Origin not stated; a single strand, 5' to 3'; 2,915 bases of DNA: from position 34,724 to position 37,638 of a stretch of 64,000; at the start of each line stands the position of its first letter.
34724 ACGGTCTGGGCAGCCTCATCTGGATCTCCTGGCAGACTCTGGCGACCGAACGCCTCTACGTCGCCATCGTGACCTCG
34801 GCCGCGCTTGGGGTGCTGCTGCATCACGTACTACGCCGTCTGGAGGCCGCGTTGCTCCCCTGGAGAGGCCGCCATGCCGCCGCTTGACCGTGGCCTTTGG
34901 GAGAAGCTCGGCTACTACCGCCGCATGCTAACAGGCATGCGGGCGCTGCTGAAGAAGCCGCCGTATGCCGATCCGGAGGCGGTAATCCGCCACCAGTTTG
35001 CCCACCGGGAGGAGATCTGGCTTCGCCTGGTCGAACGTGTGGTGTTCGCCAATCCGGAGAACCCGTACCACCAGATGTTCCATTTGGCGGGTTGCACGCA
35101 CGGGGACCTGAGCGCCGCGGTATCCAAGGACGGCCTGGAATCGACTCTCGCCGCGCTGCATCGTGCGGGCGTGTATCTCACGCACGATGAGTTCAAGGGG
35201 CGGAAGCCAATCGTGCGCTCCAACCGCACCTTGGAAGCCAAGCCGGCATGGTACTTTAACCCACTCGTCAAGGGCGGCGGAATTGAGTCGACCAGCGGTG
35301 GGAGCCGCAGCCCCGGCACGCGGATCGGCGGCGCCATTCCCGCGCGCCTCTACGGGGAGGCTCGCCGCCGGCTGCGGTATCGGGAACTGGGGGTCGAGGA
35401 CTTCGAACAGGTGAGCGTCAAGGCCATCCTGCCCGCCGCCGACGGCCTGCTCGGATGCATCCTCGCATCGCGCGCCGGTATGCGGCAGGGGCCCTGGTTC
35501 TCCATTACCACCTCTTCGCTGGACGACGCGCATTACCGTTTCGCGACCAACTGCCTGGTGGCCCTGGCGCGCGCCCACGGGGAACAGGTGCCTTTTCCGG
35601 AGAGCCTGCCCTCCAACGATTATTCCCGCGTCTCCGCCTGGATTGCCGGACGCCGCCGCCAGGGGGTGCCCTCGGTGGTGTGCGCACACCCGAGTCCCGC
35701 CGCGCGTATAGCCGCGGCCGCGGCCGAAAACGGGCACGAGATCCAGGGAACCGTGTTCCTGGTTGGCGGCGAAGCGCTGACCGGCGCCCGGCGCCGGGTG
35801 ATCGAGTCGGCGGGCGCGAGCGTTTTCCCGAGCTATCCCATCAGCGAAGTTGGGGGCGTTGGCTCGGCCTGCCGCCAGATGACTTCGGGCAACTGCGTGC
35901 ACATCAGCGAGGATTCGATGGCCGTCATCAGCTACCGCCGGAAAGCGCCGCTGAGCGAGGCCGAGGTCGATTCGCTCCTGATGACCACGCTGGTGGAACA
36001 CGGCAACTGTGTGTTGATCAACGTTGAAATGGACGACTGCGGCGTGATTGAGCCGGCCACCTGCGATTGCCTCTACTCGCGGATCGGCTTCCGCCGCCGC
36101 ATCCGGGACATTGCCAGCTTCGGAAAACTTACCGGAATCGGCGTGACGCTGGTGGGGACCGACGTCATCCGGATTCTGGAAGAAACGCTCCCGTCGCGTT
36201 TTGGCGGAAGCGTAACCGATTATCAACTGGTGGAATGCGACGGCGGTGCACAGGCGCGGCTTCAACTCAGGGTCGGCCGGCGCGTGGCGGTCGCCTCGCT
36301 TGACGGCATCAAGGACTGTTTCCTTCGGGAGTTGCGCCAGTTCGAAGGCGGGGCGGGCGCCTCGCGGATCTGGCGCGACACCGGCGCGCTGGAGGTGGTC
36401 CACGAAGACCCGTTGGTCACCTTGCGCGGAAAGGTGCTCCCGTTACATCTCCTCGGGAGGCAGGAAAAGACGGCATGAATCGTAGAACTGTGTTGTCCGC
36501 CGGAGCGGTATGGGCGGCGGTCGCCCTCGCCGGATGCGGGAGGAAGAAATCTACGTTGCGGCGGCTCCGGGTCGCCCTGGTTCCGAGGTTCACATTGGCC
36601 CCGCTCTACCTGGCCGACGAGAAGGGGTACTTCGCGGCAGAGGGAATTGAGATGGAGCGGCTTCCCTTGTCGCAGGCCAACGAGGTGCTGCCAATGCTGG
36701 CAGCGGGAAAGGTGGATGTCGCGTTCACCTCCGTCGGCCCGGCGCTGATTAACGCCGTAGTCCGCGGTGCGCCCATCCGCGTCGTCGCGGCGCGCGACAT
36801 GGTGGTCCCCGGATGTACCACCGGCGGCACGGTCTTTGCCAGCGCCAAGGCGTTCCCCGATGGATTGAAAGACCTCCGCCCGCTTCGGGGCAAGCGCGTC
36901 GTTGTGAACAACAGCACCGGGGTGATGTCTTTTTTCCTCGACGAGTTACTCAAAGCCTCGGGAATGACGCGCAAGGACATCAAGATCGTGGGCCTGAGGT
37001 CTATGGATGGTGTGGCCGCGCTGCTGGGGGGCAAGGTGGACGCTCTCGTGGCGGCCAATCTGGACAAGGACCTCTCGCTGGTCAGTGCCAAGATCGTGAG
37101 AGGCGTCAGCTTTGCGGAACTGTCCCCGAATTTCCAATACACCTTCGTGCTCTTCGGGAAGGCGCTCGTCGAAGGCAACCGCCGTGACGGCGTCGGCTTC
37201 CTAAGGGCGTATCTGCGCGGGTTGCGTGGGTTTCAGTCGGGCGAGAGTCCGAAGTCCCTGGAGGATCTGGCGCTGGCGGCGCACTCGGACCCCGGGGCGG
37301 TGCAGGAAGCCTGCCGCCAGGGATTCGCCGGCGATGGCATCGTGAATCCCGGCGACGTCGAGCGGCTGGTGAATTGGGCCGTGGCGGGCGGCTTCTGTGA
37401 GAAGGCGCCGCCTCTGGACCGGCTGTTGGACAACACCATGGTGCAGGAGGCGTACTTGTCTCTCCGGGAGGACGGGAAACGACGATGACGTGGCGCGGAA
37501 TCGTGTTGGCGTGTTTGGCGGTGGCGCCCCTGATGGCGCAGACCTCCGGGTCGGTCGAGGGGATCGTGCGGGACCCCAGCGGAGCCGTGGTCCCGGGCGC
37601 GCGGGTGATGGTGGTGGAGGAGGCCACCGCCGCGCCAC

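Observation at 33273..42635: Seven start/stop-coupled genes joining an ABC importer, an adenylating enzyme, an outer-membrane barrel, a CE4 deacetylase and a GT4 transferase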

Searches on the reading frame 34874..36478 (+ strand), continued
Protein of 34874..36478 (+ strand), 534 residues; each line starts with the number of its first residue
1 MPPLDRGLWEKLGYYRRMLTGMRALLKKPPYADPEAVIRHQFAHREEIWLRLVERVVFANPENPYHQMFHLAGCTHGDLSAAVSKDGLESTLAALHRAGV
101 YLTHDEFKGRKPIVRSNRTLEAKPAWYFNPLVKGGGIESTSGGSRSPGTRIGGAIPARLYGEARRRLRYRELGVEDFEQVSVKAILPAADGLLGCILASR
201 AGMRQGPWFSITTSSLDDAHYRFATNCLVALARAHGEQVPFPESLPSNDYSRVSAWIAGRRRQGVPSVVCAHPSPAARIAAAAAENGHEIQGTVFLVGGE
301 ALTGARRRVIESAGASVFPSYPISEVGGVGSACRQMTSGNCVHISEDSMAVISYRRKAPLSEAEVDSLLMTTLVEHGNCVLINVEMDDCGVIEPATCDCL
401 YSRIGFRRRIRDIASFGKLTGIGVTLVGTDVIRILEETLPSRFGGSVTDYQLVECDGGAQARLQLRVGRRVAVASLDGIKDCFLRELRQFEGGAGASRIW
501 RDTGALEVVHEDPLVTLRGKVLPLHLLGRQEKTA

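Call 72: search_protein_families(library=pfam, alignment_id=A4, max_evalue=0.00001)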
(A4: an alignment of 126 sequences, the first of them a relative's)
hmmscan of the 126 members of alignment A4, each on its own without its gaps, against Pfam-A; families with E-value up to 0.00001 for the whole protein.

A. member 1, L001:15707-16357:+ (216 aa): 1 family
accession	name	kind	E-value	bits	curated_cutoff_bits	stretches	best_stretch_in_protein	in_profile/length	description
PF05050.19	Methyltransf_21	-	7.4e-07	29.9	22.7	1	128-201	1-85/173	Methyltransferase FkbM domain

B. families by the number of members that match (of 126 scanned): 141 families (the first 25 are shown)
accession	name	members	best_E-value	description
PF08241.18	Methyltransf_11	13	1e-16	Methyltransferase domain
PF13649.12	Methyltransf_25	13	1.3e-13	Methyltransferase domain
PF00535.33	Glycos_transf_2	7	8.9e-36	Glycosyl transferase family 2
PF10111.15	Glyco_tranf_2_2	7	9.7e-24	Glycosyltransferase like family 2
PF13641.12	Glyco_tranf_2_3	7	1.6e-17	Glycosyltransferase like family 2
PF13231.12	PMT_2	7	1e-16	Dolichyl-phosphate-mannose-protein mannosyltransferase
PF08242.18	Methyltransf_12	7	3.5e-11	Methyltransferase domain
PF13632.12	Glyco_trans_2_3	5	3.2e-10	Glycosyl transferase family group 2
PF08245.18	Mur_ligase_M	4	3.4e-28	Mur ligase middle domain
PF02875.26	Mur_ligase_C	4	3.5e-13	Mur ligase, glutamate ligase domain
PF13847.12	Methyltransf_31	4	2.7e-10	Methyltransferase domain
PF13489.12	Methyltransf_23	4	3.2e-09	Methyltransferase domain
PF13506.12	Glyco_transf_21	4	7.8e-08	Glycosyl transferase family 21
PF13442.11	Cytochrome_CBB3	3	8.5e-10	Cytochrome C oxidase, cbb3-type, subunit III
PF01882.25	DUF58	3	6.2e-08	Protein of unknown function DUF58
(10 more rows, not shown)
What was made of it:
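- Those families are glycan-building (call 72).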

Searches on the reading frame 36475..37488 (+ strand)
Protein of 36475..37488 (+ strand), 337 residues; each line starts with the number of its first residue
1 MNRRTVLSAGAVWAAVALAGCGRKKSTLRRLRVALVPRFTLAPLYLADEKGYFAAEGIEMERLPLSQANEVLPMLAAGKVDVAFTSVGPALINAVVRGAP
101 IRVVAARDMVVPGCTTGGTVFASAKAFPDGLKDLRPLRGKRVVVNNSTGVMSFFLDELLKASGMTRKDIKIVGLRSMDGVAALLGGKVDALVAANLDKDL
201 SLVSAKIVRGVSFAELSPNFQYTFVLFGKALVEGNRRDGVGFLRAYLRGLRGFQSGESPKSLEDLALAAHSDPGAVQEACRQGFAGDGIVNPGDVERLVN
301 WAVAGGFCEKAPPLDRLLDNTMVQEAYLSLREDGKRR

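Call 4: search_protein_families(library=pfam, proteins=[window:36475-37488:+], max_evalue=0.01)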
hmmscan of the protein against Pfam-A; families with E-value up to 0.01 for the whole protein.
window:36475-37488:+ (337 aa): 3 families
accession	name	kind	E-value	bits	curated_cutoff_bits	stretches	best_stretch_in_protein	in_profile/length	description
PF09084.16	NMT1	-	3.1e-22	80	20.5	1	41-250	4-206/216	NMT1/THI5 like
PF13379.11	NMT1_2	-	6e-10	39.8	24.7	1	28-193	5-178/252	NMT1-like family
PF12974.12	Phosphonate-bd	-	1.8e-05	24.7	27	1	57-193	28-162/242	ABC transporter, phosphonate, periplasmic substrate-binding protein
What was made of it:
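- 36475..37488 (+): Lipoprotein substrate-binding protein of the NMT1/SsuA class (lipobox LAGC at residues 18-21); ATGA overlap with the ANL gene. NMT1 3.1e-22 (call 4).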

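Call 6: search_protein_families(library=ncbifam, proteins=[window:36475-37488:+], max_evalue=0.01)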
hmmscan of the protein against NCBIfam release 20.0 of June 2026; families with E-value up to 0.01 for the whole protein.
window:36475-37488:+ (337 aa): 5 families
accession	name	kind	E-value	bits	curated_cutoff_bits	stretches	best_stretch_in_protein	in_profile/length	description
TIGR01728.1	SsuA_fam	subfamily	9.2e-18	64.4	163.5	1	31-193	1-156/290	aliphatic sulfonate ABC transporter substrate-binding protein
TIGR02122.1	TRAP_TAXI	subfamily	4.5e-05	22.4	84.35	1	130-192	132-195/320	TAXI family TRAP transporter solute-binding subunit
NF040735.1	SBP_SaoX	equivalog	0.00037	19.7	300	1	46-193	20-155/330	ABC transporter substrate-binding subunit SaoX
NF047847.2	SS_mature_LptM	equivalog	0.0023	18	27.7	1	1-24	1-23/31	LPS translocon maturation chaperone LptM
NF049985.1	SBP_like_Rv1680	exception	0.0068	16.1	400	1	50-178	22-145/268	Rv1680 family SBP-like protein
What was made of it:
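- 36475..37488 (+): SsuA_fam 9e-18, below cut-off (call 6).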

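Call 45: search_solved_structures(query=window:36475-37485:+, max_evalue=0.01)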
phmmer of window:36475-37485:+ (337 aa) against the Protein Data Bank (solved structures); distinct sequences matched with E-value up to 0.01: 7.
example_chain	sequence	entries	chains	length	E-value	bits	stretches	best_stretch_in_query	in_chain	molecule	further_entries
4h65_A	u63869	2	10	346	4.7e-08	36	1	42-196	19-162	Pyrimidine precursor biosynthesis enzyme THI5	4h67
4h6d_F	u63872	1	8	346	1.1e-07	34.8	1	42-196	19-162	Pyrimidine precursor biosynthesis enzyme THI5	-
4esw_A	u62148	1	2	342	1e-06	31.6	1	42-196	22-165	Pyrimidine biosynthesis enzyme THI13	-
4esx_A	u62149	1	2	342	1.6e-06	30.9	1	42-196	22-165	Pyrimidine biosynthesis enzyme THI13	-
3uif_A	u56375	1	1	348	1.4e-05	27.9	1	55-192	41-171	Sulfonate ABC transporter, periplasmic sulfonate-binding protein SsuA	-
3qsl_A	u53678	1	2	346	2.5e-05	27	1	8-202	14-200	Putative exported protein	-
4ddd_A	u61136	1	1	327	0.0021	20.7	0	134-214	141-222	Immunogenic protein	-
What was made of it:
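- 36475..37488 (+): PDB relatives are remote: THI5 5e-8, SsuA 1e-5 (call 45).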

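Call 106: predict_structure(protein=window:36475-37485:+)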
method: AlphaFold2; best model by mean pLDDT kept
length: 337 residues; sequences in the alignment: 1
mean_pLDDT: 37.6   pTM: 0.22
mean pLDDT of the five models: 37.6, 32.7, 32.2, 32.1, 31.3
residues with pLDDT >= 90: 0; 70-90: 0; 50-70: 3; < 50: 334
segments of 3 or more residues with pLDDT < 50: 1-159, 161-163, 166-337
pLDDT, mean of each block of 10 residues (from residue 1): 33 38 36 32 37 38 42 41 35 34 32 33 38 41 37 42 46 34 35 32 30 37 42 42 46 40 42 38 36 39 36 36 41 37
secondary structure, 60 per line:
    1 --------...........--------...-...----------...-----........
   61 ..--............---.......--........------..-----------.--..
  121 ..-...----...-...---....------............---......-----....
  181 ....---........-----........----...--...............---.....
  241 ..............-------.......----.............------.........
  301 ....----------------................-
elements in order: H9-19 E32-34 E45-47 E53-59 H65-76 E80-86 H89-96 E119-122 E141-144 H151-162 E169-171 H177-184 H188-195 H201-208 H218-232 H236-254 H262-268 H273-285 H292-304 H321-336
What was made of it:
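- Tried and rejected: The single-sequence model was unusable (pLDDT 38; call 106), so no structural ligand-class inference was made.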
